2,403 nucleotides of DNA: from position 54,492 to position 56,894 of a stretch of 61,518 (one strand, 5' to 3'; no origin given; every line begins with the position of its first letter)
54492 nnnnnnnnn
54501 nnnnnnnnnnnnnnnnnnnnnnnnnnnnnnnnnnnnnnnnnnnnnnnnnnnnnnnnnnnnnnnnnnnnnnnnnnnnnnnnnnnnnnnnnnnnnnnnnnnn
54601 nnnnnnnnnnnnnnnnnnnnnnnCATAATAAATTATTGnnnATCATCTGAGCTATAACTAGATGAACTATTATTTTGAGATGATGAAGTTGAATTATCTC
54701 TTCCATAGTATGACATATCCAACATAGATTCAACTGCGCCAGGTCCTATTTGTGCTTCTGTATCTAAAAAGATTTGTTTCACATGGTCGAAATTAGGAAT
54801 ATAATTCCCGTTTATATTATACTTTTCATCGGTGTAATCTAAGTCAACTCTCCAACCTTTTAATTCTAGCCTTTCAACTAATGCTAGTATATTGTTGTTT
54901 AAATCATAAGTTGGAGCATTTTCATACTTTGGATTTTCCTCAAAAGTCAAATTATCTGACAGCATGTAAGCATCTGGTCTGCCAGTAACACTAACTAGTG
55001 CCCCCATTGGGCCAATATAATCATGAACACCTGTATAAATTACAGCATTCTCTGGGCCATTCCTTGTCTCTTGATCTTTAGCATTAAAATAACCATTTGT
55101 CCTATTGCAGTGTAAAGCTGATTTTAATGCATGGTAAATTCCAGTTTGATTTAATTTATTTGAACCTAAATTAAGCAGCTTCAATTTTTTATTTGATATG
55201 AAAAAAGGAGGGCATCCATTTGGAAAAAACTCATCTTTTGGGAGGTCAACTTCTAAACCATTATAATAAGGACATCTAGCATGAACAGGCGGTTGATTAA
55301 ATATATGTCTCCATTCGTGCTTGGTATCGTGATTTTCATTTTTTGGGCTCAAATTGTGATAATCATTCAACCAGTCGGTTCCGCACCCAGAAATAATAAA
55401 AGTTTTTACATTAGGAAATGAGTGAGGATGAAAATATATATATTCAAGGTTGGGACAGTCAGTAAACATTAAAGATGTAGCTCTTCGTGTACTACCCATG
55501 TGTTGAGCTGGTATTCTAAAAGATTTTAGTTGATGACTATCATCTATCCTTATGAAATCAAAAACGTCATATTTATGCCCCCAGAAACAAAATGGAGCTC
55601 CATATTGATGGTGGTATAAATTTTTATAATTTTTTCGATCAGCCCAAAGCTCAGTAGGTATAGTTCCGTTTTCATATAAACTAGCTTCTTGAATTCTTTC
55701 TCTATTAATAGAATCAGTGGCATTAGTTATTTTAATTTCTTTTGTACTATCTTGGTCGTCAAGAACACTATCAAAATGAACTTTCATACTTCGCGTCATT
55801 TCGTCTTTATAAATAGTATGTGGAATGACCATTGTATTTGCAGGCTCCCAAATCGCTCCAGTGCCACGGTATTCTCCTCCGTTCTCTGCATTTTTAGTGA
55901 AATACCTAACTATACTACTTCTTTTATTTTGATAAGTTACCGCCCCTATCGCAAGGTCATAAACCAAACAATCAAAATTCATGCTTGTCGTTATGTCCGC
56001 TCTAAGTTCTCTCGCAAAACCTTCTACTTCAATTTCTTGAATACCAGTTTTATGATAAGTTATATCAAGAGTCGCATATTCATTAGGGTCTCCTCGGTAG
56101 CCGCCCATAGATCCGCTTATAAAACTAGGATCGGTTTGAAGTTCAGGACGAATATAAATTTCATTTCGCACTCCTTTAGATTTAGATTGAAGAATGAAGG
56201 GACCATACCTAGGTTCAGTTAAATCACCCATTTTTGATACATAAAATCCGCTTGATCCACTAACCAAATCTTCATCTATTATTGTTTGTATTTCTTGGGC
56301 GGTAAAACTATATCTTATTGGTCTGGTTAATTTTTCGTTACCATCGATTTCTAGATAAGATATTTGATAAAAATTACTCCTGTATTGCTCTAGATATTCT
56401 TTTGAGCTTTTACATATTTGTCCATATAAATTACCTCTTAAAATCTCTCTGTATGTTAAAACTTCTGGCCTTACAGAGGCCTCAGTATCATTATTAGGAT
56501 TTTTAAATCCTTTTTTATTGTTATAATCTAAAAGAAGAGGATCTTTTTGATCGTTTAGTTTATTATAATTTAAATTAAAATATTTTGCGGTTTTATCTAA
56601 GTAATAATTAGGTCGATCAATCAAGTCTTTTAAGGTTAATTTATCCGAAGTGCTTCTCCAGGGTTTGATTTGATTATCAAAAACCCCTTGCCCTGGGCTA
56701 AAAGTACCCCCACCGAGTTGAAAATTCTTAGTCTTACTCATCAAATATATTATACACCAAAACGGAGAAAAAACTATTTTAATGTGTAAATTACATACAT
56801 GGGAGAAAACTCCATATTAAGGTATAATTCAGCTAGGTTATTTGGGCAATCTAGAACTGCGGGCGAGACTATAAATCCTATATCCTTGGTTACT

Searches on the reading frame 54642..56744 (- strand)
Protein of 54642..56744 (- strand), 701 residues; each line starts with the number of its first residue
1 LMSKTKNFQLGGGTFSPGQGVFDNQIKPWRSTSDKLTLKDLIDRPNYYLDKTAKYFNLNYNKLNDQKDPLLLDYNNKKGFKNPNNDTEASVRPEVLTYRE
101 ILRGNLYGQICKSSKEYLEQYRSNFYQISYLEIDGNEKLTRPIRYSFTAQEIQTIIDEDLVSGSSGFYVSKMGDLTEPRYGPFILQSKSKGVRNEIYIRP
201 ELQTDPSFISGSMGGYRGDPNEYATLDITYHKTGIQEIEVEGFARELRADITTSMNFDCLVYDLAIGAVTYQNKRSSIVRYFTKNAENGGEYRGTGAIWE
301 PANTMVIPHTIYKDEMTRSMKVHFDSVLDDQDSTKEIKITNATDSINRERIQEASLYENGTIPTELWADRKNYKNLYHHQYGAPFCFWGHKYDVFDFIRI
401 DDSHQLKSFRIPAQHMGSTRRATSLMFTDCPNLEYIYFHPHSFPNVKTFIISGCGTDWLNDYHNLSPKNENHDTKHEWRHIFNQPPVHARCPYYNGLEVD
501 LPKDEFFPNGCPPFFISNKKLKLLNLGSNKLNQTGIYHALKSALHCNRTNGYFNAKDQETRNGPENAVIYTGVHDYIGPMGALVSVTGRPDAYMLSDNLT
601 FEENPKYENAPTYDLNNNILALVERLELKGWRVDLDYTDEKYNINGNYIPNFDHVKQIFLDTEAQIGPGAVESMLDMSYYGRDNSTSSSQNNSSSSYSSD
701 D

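Call 23: search_protein_families(library=pfam, proteins=[window:54642-56744:-], max_evalue=0.01)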
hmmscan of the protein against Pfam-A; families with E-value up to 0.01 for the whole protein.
window:54642-56744:- (701 aa): 0 families

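Call 84: search_protein_families(library=ncbifam, proteins=[window:54642-56744:-], max_evalue=0.1)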
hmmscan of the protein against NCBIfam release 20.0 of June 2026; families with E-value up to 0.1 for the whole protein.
window:54642-56744:- (701 aa): 0 families

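Call 107: search_dna_similar(query=window:54642-56744:-, collection=phages, mode=protein, max_evalue=0.001, max_rows=8)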
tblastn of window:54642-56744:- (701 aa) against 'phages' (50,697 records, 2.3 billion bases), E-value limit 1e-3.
No match.
